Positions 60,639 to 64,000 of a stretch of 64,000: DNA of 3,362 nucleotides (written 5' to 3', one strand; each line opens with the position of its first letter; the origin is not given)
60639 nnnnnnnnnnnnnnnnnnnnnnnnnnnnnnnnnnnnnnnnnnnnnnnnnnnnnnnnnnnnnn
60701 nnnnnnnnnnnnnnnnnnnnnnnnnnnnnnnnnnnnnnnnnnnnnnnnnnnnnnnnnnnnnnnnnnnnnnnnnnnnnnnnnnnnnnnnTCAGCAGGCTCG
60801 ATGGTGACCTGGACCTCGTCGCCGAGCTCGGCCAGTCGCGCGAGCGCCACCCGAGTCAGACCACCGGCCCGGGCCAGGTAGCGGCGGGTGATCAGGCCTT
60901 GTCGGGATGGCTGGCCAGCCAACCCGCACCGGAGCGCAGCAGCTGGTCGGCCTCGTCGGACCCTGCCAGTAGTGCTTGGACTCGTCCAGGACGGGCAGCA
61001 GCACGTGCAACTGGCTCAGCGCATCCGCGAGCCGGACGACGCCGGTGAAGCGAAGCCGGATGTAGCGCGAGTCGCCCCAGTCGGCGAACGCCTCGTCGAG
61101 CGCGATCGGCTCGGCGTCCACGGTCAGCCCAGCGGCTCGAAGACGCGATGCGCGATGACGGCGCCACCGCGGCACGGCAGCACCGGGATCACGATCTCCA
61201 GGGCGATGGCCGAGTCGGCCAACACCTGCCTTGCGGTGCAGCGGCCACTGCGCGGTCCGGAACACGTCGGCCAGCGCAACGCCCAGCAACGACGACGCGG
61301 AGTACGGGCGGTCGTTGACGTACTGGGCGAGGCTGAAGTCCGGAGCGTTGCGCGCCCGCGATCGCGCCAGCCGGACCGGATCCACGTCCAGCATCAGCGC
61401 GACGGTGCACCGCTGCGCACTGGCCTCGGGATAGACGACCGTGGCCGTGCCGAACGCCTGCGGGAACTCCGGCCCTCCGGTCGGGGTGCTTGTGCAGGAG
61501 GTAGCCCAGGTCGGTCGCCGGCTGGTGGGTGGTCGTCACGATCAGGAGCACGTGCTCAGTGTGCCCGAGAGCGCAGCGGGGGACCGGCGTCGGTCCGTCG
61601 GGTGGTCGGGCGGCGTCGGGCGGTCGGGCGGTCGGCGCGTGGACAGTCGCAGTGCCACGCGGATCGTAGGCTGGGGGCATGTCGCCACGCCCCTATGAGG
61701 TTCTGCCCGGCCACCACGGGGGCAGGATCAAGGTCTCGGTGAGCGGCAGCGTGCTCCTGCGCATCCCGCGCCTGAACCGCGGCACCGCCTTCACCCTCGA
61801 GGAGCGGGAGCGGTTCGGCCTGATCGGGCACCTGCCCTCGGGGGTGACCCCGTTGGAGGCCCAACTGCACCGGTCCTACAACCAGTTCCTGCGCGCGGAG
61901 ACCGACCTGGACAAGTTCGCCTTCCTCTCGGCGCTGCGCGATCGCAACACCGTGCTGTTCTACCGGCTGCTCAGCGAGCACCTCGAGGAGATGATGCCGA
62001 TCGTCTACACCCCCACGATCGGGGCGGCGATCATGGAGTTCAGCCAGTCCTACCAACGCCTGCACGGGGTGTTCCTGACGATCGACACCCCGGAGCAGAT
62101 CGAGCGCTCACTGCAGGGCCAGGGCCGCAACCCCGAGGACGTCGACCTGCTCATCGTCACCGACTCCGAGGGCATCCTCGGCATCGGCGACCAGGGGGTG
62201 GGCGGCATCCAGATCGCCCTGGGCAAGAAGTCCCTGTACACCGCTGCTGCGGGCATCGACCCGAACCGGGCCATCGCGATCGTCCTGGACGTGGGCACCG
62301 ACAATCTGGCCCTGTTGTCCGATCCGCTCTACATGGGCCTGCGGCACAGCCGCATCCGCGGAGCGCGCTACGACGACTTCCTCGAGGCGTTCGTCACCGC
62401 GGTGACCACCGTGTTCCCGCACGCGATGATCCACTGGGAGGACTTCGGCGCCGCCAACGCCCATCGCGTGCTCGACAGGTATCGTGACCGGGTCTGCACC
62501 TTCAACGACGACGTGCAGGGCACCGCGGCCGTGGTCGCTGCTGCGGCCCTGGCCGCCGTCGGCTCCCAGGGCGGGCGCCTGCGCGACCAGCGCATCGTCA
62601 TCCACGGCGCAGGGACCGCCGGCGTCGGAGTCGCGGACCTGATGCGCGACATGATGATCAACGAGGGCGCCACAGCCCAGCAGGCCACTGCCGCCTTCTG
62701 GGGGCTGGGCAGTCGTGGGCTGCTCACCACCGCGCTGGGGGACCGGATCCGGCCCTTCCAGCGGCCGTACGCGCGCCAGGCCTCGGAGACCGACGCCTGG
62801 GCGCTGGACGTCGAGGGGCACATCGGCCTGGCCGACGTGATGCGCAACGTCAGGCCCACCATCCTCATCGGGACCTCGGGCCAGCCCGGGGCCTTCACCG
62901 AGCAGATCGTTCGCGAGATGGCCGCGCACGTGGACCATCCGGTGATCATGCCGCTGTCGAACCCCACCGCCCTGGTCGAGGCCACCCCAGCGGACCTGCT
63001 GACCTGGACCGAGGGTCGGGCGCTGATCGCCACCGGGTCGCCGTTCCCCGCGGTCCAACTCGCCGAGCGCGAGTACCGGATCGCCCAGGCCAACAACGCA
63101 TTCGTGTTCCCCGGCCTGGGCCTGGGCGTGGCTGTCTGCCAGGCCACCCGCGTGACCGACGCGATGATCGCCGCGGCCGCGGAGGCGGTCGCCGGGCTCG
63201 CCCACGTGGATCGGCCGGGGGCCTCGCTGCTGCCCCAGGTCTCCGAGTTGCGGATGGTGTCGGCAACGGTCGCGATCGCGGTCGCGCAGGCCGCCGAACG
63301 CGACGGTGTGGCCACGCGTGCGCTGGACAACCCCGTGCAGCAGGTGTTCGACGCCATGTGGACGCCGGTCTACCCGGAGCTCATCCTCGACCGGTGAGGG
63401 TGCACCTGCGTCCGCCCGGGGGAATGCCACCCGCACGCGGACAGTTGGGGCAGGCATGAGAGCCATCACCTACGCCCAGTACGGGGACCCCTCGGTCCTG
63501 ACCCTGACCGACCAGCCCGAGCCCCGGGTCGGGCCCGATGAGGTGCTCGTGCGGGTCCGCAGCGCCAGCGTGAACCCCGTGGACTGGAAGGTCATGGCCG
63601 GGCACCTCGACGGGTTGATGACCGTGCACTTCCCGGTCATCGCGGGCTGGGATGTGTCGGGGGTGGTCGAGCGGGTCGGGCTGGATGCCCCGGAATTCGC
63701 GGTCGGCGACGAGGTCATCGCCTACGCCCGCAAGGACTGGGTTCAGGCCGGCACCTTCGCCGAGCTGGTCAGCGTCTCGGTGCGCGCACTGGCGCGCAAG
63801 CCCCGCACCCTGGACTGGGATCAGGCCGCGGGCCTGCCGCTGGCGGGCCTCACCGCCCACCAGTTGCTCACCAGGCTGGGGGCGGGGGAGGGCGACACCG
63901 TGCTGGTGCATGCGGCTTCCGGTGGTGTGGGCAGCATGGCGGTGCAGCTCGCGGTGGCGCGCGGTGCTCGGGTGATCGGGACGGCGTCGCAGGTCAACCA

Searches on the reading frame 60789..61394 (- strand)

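Call 25: search_protein_families(library=pfam, proteins=[window:60789-61394:-], max_evalue=0.001)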
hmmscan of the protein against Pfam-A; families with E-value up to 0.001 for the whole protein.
window:60789-61394:- (201 aa): 1 family
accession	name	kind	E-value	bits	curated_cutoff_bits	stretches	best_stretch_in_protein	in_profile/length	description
PF12623.12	Hen1_L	-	6.3e-37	127.4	23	2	88-145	141-198/242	RNA repair, ligase-Pnkp-associating, region of Hen1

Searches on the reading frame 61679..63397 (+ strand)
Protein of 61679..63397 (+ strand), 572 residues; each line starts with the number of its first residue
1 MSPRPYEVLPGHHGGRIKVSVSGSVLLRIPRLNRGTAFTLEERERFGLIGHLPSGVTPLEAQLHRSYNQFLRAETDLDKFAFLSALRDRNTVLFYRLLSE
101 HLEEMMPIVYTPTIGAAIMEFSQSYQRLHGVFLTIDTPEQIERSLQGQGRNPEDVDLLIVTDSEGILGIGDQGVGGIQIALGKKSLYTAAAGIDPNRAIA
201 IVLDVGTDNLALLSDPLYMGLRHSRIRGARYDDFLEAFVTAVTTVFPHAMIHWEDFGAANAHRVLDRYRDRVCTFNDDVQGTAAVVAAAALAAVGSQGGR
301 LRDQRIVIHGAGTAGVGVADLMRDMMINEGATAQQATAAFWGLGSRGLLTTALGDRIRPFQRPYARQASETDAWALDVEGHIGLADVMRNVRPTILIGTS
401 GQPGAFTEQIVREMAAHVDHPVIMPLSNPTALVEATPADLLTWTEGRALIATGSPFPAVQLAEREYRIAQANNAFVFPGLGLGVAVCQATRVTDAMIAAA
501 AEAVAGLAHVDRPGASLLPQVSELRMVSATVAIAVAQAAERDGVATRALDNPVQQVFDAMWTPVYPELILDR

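Call 25: search_protein_families(library=pfam, proteins=[window:61679-63397:+], max_evalue=0.001)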
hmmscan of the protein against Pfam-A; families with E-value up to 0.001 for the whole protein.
window:61679-63397:+ (572 aa): 2 families
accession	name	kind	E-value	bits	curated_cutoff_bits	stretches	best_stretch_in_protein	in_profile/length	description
PF03949.21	Malic_M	-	3.2e-93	312.2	23.5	1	279-539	1-257/258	Malic enzyme, NAD binding domain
PF00390.24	malic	-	2.2e-65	220.3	23.1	1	88-269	2-182/182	Malic enzyme, N-terminal domain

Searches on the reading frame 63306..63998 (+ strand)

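Call 25: search_protein_families(library=pfam, proteins=[window:63306-63998:+], max_evalue=0.001)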
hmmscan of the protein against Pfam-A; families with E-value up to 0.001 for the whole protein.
window:63306-63998:+ (231 aa): 2 families
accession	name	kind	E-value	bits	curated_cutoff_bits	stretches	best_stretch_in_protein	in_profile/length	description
PF08240.17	ADH_N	-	7.3e-17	62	23.5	1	76-166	1-103/104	Alcohol dehydrogenase GroES-like domain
PF00107.32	ADH_zinc_N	-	0.00086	19.7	31.8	0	207-228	1-22/129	Zinc-binding dehydrogenase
